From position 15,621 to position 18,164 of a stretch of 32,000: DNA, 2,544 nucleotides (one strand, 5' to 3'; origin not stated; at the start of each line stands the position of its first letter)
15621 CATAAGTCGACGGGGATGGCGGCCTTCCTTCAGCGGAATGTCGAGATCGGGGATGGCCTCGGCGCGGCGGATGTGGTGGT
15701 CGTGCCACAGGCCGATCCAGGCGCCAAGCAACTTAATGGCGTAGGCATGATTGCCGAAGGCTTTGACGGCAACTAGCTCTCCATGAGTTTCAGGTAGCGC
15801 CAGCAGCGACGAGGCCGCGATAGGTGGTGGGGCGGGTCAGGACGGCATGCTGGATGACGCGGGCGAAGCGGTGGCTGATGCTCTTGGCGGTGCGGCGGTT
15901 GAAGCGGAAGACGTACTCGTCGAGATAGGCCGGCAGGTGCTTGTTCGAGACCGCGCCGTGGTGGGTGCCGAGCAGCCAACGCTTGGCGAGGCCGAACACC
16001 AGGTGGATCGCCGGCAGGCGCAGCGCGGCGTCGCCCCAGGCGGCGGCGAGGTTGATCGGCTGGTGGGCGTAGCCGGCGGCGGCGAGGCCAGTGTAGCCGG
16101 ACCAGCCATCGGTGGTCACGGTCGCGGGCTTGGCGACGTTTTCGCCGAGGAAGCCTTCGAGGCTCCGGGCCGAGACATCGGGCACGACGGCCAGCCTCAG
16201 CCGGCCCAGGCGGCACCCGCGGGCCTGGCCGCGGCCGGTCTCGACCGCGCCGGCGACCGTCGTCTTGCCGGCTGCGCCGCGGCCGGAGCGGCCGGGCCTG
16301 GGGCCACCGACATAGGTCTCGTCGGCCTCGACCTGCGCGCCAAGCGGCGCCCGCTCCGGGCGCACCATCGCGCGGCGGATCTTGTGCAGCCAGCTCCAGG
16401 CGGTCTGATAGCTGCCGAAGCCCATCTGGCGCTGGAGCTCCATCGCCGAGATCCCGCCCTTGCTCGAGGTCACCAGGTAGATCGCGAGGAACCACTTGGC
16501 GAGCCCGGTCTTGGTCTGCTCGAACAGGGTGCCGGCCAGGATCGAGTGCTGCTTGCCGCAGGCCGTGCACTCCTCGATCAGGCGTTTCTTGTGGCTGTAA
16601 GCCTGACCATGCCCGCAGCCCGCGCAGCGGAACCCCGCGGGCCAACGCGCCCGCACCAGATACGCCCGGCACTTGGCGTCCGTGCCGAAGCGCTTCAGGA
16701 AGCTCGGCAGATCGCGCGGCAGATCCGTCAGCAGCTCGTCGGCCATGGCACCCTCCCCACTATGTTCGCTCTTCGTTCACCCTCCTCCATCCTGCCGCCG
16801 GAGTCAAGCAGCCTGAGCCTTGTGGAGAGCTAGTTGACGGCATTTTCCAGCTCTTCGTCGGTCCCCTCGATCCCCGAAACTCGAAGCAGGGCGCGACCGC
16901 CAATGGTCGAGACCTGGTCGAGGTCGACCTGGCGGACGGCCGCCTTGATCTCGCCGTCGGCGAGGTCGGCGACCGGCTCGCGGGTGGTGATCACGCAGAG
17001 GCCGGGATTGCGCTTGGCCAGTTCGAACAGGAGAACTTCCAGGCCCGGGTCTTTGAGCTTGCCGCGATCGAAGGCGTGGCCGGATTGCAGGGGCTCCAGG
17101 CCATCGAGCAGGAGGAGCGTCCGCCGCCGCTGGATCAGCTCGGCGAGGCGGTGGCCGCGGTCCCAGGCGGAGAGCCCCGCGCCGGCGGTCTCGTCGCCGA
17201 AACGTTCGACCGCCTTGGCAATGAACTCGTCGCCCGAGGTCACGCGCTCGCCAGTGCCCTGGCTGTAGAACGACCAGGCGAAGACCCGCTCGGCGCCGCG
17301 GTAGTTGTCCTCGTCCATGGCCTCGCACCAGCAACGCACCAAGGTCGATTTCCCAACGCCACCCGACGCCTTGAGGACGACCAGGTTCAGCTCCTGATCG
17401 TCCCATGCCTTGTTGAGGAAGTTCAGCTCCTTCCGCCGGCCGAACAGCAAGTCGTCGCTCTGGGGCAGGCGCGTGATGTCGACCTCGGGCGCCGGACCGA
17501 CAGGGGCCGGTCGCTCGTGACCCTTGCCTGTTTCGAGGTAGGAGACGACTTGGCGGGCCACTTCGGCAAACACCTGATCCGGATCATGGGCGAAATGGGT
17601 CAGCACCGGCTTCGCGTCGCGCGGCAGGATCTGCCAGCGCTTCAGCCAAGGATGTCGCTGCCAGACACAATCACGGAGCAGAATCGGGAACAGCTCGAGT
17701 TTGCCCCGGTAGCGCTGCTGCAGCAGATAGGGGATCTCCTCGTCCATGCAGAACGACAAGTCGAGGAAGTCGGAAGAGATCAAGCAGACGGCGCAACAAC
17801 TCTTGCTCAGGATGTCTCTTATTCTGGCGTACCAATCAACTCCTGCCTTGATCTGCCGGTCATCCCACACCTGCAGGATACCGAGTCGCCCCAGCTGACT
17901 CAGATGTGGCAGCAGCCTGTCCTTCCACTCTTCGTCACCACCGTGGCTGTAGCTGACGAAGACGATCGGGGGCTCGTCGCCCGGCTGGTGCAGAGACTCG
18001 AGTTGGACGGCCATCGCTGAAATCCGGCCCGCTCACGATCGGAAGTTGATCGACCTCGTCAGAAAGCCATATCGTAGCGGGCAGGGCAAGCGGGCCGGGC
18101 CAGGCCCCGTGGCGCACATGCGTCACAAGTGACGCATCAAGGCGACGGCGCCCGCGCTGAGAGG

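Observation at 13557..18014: TIR-NB-ARC-TPR STAND NTPase in an operon with a SLATT (DUF4231) two-TM protein: candidate undescribed two-gene anti-phage module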

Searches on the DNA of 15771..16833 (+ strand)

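Call 71: search_dna_similar(query=window:15771-16833:+, collection=plasmids, mode=near, max_rows=8)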
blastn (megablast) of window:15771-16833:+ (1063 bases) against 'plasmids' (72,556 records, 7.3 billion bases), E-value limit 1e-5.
No match.

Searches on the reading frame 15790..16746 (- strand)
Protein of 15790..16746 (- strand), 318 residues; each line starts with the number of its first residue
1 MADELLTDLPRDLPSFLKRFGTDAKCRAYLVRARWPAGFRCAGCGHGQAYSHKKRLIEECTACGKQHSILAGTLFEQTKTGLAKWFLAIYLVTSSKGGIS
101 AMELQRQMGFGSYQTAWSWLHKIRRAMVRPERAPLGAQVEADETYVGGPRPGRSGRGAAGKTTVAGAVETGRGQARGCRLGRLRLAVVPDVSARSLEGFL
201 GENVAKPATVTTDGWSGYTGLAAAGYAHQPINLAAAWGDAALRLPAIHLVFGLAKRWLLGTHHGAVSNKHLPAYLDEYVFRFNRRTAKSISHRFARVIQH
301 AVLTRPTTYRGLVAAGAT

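Call 3: search_protein_families(library=pfam, proteins=[window:15790-16746:-], max_evalue=0.01)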
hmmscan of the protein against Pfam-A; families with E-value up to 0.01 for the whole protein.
window:15790-16746:- (318 aa): 2 families
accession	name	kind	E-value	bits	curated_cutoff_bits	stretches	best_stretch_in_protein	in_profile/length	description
PF12762.13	DDE_Tnp_IS1595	-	3.4e-30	105.5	27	1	136-283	3-153/153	ISXO2-like transposase domain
PF12760.12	Zn_ribbon_IS1595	-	3.3e-10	40.2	25.4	1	21-66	1-46/46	Transposase zinc-ribbon domain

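Call 4: search_protein_families(library=padloc, proteins=[window:15790-16746:-], max_evalue=0.01)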
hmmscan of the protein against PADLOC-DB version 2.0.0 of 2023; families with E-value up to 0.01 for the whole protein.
window:15790-16746:- (318 aa): 0 families

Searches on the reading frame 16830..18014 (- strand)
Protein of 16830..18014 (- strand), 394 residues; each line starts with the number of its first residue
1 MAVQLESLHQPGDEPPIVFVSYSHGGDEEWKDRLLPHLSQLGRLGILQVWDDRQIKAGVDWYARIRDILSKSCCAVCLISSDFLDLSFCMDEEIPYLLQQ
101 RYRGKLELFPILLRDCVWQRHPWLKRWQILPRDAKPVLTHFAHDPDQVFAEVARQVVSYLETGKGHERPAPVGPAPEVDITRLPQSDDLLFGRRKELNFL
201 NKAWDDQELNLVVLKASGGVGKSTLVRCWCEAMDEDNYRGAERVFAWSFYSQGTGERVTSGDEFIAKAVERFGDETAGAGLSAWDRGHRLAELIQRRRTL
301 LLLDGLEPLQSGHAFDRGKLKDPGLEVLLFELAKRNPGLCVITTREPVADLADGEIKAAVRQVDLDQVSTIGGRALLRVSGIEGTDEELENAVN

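Call 3: search_protein_families(library=pfam, proteins=[window:16830-18014:-], max_evalue=0.01)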
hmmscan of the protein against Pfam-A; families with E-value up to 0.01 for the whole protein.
window:16830-18014:- (394 aa): 5 families
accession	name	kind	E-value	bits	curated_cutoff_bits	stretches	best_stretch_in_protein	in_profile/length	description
PF13676.11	TIR_2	-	3.9e-12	47.2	28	1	18-124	1-100/122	TIR domain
PF13191.12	AAA_16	-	1.4e-06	29.4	32.6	1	190-327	2-151/167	AAA ATPase domain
PF05729.18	NACHT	-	0.0002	21.7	26.7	1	212-350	3-133/167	NACHT domain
PF00931.28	NB-ARC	-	0.0015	18.3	23.5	1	206-304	15-107/248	NB-ARC domain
PF01582.25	TIR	-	0.0054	17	21.3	1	31-111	14-94/179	TIR domain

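Call 4: search_protein_families(library=padloc, proteins=[window:16830-18014:-], max_evalue=0.01)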
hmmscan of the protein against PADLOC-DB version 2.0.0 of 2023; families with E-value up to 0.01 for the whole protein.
window:16830-18014:- (394 aa): 3 families
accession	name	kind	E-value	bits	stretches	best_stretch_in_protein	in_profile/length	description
PDLC00420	ThsB1|ThsB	-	8.6e-25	85.5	1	17-190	3-176/319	TIR-like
PDLC02012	SAVED5--SAVED_TIR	-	3.8e-07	27.5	1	17-115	15-106/404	-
PDLC05062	PDC-S66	-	0.00021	18.8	1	18-111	151-240/282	-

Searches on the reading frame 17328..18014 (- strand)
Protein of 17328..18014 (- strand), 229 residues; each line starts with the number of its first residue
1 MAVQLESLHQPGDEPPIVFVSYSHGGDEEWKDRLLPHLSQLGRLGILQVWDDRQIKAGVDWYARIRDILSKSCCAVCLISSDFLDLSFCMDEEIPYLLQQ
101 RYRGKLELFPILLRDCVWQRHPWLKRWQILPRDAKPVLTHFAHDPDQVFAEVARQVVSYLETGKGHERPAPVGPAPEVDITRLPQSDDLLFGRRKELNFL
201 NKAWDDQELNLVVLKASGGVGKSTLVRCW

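Call 85: search_solved_structures(query=window:17328-18014:-, max_evalue=0.01, show_alignments=5)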
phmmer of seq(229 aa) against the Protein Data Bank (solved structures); distinct sequences matched with E-value up to 0.01: 1.
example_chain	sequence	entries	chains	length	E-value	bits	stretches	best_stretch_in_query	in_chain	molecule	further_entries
9mud_K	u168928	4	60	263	0.0037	20.1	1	32-115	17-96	Cat1 (CRISPR associated TIR 1) pentagonal filament | Cat1 (CRISPR associated TIR 1) pentagonal filament assembly | Cat1 (CRISPR-associated TIR 1)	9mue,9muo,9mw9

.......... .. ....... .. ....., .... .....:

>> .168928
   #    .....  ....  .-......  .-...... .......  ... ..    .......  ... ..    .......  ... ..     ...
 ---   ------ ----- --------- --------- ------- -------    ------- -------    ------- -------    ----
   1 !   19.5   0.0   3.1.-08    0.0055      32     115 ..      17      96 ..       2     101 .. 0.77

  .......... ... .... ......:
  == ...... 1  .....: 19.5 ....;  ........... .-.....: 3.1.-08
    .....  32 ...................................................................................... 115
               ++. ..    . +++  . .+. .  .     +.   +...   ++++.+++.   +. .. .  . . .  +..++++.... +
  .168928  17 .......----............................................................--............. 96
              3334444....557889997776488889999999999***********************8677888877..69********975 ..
